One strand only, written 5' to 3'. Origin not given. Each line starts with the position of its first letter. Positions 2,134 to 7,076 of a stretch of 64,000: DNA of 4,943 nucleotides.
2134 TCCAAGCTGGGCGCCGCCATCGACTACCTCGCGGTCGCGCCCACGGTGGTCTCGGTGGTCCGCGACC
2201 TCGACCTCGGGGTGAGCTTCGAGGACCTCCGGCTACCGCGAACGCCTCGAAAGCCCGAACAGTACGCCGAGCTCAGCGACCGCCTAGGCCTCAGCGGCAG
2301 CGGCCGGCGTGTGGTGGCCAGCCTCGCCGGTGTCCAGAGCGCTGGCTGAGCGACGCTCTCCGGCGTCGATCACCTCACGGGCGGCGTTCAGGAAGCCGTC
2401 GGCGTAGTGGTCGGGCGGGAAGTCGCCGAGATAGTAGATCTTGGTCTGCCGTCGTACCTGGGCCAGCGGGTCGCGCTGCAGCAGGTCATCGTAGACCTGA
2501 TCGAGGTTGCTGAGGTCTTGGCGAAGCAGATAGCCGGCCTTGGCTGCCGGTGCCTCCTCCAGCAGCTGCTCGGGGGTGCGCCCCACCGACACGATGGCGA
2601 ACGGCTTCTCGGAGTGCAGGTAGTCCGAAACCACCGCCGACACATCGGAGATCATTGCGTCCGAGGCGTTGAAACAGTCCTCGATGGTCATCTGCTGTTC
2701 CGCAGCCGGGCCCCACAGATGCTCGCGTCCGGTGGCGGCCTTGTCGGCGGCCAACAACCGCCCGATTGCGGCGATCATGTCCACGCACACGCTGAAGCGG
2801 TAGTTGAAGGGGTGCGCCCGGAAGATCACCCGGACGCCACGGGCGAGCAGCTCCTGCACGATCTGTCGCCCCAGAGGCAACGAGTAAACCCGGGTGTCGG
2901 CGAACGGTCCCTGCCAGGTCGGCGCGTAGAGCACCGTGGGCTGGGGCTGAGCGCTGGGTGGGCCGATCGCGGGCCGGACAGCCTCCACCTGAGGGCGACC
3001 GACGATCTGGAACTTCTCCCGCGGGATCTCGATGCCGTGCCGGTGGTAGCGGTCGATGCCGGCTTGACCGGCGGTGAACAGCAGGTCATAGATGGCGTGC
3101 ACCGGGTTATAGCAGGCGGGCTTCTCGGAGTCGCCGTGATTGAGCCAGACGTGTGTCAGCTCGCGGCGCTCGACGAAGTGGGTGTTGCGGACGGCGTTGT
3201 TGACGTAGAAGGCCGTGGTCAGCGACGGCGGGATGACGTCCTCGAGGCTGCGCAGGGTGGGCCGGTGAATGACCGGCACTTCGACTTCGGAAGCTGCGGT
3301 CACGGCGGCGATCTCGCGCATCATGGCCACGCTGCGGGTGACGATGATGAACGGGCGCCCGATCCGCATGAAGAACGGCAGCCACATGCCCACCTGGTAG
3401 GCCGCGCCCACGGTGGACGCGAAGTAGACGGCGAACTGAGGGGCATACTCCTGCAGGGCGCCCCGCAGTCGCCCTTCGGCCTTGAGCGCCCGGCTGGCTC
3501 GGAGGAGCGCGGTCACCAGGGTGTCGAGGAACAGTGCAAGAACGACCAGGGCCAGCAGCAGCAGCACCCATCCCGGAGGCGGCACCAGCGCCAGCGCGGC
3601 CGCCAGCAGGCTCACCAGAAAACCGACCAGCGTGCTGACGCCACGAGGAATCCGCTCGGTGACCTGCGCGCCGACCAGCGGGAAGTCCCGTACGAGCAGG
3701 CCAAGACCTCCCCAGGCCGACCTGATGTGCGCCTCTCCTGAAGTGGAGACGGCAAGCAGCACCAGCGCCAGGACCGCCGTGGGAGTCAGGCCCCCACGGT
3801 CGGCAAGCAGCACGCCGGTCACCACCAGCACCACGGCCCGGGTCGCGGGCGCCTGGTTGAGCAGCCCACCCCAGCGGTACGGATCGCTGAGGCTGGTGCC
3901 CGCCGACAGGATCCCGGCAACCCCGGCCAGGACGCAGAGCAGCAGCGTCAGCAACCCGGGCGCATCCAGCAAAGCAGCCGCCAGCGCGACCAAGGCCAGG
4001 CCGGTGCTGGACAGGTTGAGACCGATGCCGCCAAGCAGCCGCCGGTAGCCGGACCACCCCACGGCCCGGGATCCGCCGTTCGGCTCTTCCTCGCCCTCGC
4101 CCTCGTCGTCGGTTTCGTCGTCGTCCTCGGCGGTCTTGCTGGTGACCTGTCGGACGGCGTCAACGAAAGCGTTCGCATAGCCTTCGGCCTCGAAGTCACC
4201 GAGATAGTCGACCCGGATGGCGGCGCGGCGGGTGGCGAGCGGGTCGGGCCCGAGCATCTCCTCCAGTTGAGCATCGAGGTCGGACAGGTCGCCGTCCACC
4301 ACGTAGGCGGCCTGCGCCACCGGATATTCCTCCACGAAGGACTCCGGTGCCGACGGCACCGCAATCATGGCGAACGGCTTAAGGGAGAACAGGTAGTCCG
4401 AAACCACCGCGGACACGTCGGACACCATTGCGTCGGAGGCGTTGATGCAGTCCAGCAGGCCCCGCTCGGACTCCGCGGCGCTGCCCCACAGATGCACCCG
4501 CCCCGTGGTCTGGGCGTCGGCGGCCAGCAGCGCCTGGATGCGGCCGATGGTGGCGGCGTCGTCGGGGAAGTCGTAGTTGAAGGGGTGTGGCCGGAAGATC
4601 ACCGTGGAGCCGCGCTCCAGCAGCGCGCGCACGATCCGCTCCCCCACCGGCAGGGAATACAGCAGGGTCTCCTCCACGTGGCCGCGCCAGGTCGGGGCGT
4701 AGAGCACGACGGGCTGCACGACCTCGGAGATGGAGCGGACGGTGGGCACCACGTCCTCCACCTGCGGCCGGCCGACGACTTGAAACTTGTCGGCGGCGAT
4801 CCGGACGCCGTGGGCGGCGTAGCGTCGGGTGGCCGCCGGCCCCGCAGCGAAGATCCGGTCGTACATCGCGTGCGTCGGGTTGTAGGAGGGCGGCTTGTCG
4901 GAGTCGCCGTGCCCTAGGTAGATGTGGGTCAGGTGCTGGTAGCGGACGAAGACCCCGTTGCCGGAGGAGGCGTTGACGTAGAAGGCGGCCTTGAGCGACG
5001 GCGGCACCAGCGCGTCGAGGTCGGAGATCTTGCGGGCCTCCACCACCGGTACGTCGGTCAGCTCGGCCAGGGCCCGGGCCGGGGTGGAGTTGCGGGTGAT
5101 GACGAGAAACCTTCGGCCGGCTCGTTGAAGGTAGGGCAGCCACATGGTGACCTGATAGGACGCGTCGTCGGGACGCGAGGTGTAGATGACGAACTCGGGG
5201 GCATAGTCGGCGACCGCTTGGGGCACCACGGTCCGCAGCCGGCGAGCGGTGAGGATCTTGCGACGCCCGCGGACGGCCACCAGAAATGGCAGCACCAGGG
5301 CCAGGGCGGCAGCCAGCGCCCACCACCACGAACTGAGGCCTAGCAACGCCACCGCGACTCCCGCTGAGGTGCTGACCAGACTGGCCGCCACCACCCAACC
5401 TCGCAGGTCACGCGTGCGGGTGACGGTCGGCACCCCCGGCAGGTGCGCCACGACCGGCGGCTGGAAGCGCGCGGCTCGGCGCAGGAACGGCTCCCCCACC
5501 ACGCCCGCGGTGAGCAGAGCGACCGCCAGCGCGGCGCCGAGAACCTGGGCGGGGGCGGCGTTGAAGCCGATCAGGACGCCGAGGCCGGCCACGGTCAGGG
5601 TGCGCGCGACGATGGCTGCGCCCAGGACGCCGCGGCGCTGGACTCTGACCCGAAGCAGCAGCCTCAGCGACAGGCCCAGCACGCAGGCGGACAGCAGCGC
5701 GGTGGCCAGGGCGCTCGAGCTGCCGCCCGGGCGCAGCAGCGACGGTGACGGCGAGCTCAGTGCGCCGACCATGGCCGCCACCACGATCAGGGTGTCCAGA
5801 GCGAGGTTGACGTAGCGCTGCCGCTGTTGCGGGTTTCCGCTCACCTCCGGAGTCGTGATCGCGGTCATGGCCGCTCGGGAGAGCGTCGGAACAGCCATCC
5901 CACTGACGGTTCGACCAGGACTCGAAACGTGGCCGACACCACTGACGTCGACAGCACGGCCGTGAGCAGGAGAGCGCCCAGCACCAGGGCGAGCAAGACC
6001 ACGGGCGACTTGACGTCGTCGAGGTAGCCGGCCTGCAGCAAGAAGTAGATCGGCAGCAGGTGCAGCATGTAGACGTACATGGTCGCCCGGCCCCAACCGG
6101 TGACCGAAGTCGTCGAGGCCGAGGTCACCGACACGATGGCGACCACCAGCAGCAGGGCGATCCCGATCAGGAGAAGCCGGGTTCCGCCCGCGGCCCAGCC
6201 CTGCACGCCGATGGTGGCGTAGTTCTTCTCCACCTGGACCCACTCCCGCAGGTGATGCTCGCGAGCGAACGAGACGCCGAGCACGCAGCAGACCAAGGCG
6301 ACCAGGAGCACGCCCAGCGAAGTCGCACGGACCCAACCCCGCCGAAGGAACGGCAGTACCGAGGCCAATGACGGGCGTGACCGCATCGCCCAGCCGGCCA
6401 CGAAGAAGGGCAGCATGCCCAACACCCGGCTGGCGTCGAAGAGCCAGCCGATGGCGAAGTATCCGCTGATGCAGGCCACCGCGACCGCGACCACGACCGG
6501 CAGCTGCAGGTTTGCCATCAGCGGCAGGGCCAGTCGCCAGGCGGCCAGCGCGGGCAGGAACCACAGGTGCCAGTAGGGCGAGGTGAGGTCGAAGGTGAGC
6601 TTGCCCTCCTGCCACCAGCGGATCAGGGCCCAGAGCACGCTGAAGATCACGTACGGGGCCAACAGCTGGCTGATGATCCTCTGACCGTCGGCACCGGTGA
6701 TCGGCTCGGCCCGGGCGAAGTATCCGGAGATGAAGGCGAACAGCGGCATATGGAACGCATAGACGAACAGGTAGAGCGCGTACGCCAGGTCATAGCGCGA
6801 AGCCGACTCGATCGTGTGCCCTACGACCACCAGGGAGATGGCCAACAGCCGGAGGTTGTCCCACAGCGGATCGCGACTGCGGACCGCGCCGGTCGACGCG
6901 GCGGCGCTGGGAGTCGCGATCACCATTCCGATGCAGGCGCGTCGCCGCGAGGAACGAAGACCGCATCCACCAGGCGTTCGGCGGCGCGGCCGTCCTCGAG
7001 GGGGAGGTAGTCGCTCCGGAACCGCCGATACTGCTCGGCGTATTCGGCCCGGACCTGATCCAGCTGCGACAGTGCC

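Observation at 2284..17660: Candidate methyl-capped, O-acylated ribitol-phosphate surface polymer system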

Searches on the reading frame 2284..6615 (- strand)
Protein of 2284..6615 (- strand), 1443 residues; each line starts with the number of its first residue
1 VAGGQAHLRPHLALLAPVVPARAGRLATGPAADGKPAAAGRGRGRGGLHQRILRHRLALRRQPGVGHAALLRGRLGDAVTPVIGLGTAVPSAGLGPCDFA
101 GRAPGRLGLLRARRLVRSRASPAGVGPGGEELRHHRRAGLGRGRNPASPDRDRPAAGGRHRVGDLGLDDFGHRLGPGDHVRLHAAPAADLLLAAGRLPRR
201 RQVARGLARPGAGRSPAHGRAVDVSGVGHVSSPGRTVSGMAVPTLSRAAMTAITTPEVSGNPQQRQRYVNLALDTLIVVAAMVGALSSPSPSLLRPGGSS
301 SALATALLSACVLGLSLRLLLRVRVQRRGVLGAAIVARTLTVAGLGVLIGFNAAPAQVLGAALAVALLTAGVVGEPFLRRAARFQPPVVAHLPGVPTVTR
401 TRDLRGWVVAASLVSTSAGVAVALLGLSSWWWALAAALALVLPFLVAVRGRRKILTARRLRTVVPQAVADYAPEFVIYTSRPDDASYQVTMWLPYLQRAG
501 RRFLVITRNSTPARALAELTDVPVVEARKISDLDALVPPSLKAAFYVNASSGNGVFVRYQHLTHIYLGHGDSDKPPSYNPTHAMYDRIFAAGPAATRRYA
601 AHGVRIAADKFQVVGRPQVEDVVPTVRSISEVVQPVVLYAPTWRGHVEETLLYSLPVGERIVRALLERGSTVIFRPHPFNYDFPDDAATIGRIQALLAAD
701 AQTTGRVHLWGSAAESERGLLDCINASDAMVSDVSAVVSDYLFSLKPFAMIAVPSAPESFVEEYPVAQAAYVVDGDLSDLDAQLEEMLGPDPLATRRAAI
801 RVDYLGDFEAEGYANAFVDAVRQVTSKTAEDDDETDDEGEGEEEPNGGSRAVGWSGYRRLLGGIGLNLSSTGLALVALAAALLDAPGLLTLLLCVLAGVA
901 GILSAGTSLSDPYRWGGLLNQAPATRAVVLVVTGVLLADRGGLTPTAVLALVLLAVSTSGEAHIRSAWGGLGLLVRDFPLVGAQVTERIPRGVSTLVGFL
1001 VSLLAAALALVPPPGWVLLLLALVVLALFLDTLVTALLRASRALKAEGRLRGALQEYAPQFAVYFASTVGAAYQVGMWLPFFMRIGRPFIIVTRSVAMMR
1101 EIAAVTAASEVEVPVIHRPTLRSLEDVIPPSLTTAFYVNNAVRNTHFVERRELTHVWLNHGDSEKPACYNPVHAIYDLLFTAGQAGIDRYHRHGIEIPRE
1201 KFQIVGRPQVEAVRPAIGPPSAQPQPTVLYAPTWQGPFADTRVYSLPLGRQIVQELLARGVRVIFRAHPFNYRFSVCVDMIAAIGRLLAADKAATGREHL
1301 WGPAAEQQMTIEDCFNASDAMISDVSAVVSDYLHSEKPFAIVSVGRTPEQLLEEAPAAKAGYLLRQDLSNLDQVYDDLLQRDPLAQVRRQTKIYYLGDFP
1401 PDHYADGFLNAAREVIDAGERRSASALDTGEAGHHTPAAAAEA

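Call 3: search_protein_families(library=pfam, proteins=[window:2284-6615:-], max_evalue=0.01)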
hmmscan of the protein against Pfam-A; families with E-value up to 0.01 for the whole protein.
window:2284-6615:- (1443 aa): 1 family
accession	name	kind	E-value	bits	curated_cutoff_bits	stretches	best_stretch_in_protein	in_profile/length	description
PF04464.20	Glyphos_transf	-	3.9e-18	66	22.1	2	636-749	194-290/367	CDP-Glycerol:Poly(glycerophosphate) glycerophosphotransferase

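Call 8: search_protein_families(library=ncbifam, proteins=[window:2284-5868:-], max_evalue=0.001)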
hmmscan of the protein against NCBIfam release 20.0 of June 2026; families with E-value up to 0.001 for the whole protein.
window:2284-5868:- (1194 aa): 0 families

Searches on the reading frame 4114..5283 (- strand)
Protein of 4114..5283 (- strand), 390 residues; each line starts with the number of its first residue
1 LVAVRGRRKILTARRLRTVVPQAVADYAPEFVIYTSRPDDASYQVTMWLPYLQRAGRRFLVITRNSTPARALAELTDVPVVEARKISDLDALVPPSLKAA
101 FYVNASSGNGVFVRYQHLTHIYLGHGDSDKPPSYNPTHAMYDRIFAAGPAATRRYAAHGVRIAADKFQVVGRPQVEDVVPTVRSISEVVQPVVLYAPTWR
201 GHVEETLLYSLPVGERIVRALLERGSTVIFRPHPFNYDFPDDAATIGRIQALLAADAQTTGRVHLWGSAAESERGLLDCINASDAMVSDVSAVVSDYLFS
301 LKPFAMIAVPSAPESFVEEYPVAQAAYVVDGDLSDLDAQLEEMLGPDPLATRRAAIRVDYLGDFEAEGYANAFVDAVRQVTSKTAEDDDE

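Call 83: predict_structure(alignment_id=A2)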
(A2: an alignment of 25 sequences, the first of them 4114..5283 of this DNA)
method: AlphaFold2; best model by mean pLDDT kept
length: 390 residues; sequences in the alignment: 25
mean_pLDDT: 90.4   pTM: 0.87
mean pLDDT of the five models: 90.4, 89.9, 89.4, 89.1, 88.4
residues with pLDDT >= 90: 295; 70-90: 68; 50-70: 15; < 50: 12
segments of 3 or more residues with pLDDT < 50: 1-6, 388-390
pLDDT, mean of each block of 10 residues (from residue 1): 47 66 94 91 90 96 94 93 92 95 90 95 76 88 94 89 93 92 93 96 82 98 98 94 98 98 97 93 97 94 95 91 96 97 96 96 90 95 59
secondary structure, 60 per line:
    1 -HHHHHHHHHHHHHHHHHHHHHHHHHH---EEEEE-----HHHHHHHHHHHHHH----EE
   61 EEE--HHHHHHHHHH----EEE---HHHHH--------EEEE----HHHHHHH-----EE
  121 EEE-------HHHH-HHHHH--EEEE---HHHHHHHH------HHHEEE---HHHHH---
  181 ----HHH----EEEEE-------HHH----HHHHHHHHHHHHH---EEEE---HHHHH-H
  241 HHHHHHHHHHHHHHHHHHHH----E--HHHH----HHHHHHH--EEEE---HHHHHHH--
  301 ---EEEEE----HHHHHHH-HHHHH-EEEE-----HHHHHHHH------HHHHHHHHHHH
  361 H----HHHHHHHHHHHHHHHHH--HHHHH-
elements in order: H2-27 E31-35 H41-54 E59-63 H66-75 E80-82 H86-90 E99-102 H107-113 E119-123 H131-134 H136-140 E143-146 H150-157 E167-169 H173-177 E192-196 H211-223 E227-230 H234-238 H240-260 H268-271 H276-282 E285-288 H292-298 E304-308 H313-319 H321-325 E327-330 H336-343 H350-361 H366-382 H385-389

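Call 85: fold_search(model_id=the predicted structure, library=pdb)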
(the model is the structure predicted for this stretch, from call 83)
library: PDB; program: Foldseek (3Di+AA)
matches with E <= 10: 1702; with E <= 0.001: 289
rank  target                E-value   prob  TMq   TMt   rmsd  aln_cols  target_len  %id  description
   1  3l7i_A                1.9e-11  1.00  0.52  0.50   8.3       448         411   12  Structure of the Wall Teichoic Acid Polymerase TagF (released 2010-04-28)
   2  3l7l_D                4.0e-11  1.00  0.50  0.48   9.3       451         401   12  Structure of the Wall Teichoic Acid Polymerase TagF, H444N + CDPG (30 minute soak) (released 2010-04-28)
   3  3l7m_A                5.7e-11  1.00  0.52  0.50   8.8       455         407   12  Structure of the Wall Teichoic Acid Polymerase TagF, H548A (released 2010-04-28)
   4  3l7k_D                6.7e-11  1.00  0.54  0.54   8.2       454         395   13  Structure of the Wall Teichoic Acid Polymerase TagF, H444N + CDPG (15 minute soak) (released 2010-04-28)
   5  3l7m_B                8.0e-11  1.00  0.55  0.53   8.3       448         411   12  Structure of the Wall Teichoic Acid Polymerase TagF, H548A (released 2010-04-28)
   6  3l7i_D                8.9e-11  1.00  0.50  0.48   8.8       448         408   12  Structure of the Wall Teichoic Acid Polymerase TagF (released 2010-04-28)
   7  3l7k_B                9.5e-11  1.00  0.50  0.48   9.6       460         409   12  Structure of the Wall Teichoic Acid Polymerase TagF, H444N + CDPG (15 minute soak) (released 2010-04-28)
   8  3l7j_C                1.5e-10  1.00  0.54  0.52   8.2       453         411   12  Structure of the Wall Teichoic Acid Polymerase TagF, H444N variant (released 2010-04-28)
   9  4xsu_A                1.6e-10  1.00  0.52  0.54   7.0       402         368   13  Crystal structure of Anabaena Alr3699/HepE in complex with UDP and glucose (released 2016-01-13)
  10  8va1_A                2.0e-10  1.00  0.52  0.38   9.4       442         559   14  S. aureus TarL H300N in complex with CDP-ribitol (single tetramer) (released 2024-04-03)
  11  3l7j_D                2.0e-10  1.00  0.51  0.49   8.9       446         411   12  Structure of the Wall Teichoic Acid Polymerase TagF, H444N variant (released 2010-04-28)
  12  3ot5_D                2.1e-10  1.00  0.59  0.62   6.4       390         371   12  2.2 Angstrom Resolution Crystal Structure of putative UDP-N-acetylglucosamine 2-epimerase from Listeria monocytogenes (released 2010-09-22)
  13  3l7m_D                2.4e-10  1.00  0.54  0.51   8.5       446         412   12  Structure of the Wall Teichoic Acid Polymerase TagF, H548A (released 2010-04-28)
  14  8ahe_A                2.6e-10  1.00  0.55  0.57   7.0       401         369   13  PAC-FragmentDEL: Photoactivated covalent capture of DNA encoded fragments for hit discovery (released 2022-09-14)
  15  7mi0                  2.8e-10  1.00  0.55  0.57   7.0       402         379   11  Crystal Structure of Glycosyltransferase from Rickettsia africae ESF-5 (released 2021-04-28)
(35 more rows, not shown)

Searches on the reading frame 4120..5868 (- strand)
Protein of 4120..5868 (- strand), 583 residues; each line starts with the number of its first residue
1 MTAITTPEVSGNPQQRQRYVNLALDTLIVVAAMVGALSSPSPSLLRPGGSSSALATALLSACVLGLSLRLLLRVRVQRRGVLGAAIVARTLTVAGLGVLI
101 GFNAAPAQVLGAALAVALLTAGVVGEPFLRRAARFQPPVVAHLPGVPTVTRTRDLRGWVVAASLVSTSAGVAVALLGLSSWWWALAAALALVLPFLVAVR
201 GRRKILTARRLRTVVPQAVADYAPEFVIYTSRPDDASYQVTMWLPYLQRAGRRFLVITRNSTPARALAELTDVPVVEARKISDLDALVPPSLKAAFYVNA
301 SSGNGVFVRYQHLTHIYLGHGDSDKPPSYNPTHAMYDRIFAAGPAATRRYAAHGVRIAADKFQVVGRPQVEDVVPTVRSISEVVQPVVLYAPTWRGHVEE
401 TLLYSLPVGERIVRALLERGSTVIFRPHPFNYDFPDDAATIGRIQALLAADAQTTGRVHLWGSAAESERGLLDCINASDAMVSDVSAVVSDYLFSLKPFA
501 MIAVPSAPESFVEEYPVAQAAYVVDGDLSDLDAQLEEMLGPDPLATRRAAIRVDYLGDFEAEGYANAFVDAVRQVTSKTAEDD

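Call 31: search_solved_structures(query=window:4120-5868:-, max_evalue=1, show_alignments=2)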
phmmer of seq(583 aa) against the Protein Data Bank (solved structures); distinct sequences matched with E-value up to 1: 2.
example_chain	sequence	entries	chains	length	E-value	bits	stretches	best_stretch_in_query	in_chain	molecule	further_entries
7o41_C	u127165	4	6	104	0.21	13.3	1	155-193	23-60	TrwM protein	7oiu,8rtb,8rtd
8va1_A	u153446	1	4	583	0.98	11.2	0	369-431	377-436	Teichoic acid ribitol-phosphate polymerase TarL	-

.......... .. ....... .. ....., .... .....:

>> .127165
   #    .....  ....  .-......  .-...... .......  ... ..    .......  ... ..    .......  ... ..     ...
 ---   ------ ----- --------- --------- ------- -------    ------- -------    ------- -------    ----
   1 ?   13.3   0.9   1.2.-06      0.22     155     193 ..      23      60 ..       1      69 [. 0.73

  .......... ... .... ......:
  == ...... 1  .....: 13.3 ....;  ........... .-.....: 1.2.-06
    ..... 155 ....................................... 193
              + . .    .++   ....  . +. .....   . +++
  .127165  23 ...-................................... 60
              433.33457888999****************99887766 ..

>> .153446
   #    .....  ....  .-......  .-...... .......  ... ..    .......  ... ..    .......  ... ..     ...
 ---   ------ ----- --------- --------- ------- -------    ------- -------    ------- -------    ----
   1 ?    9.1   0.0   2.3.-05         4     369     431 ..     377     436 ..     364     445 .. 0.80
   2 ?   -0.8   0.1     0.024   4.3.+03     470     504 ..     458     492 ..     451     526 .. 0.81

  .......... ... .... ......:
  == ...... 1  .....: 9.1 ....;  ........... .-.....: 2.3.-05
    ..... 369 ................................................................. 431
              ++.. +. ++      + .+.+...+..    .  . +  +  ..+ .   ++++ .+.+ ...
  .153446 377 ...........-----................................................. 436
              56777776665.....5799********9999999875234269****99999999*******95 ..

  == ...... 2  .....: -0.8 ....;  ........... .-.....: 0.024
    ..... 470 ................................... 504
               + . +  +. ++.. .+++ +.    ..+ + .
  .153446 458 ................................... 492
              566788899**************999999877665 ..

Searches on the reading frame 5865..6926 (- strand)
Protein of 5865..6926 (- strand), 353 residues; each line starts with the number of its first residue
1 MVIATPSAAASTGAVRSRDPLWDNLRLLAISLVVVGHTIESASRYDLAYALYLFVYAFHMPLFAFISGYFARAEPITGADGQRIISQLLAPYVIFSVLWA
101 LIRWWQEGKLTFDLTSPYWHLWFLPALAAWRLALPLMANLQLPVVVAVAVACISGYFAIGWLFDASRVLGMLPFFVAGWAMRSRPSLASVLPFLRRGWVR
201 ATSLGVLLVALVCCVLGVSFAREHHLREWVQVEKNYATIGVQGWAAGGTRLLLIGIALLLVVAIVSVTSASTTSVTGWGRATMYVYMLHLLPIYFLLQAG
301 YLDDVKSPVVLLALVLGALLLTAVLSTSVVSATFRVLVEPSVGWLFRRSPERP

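Call 3: search_protein_families(library=pfam, proteins=[window:5865-6926:-], max_evalue=0.01)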
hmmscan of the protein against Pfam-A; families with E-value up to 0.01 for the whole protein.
window:5865-6926:- (353 aa): 1 family
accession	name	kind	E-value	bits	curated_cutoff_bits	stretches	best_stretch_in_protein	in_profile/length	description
PF01757.29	Acyl_transf_3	-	2.3e-20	73.4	31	1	22-326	4-325/326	Acyltransferase domain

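Call 8: search_protein_families(library=ncbifam, proteins=[window:5865-6926:-], max_evalue=0.001)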
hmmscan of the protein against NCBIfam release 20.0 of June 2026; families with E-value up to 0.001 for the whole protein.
window:5865-6926:- (353 aa): 0 families
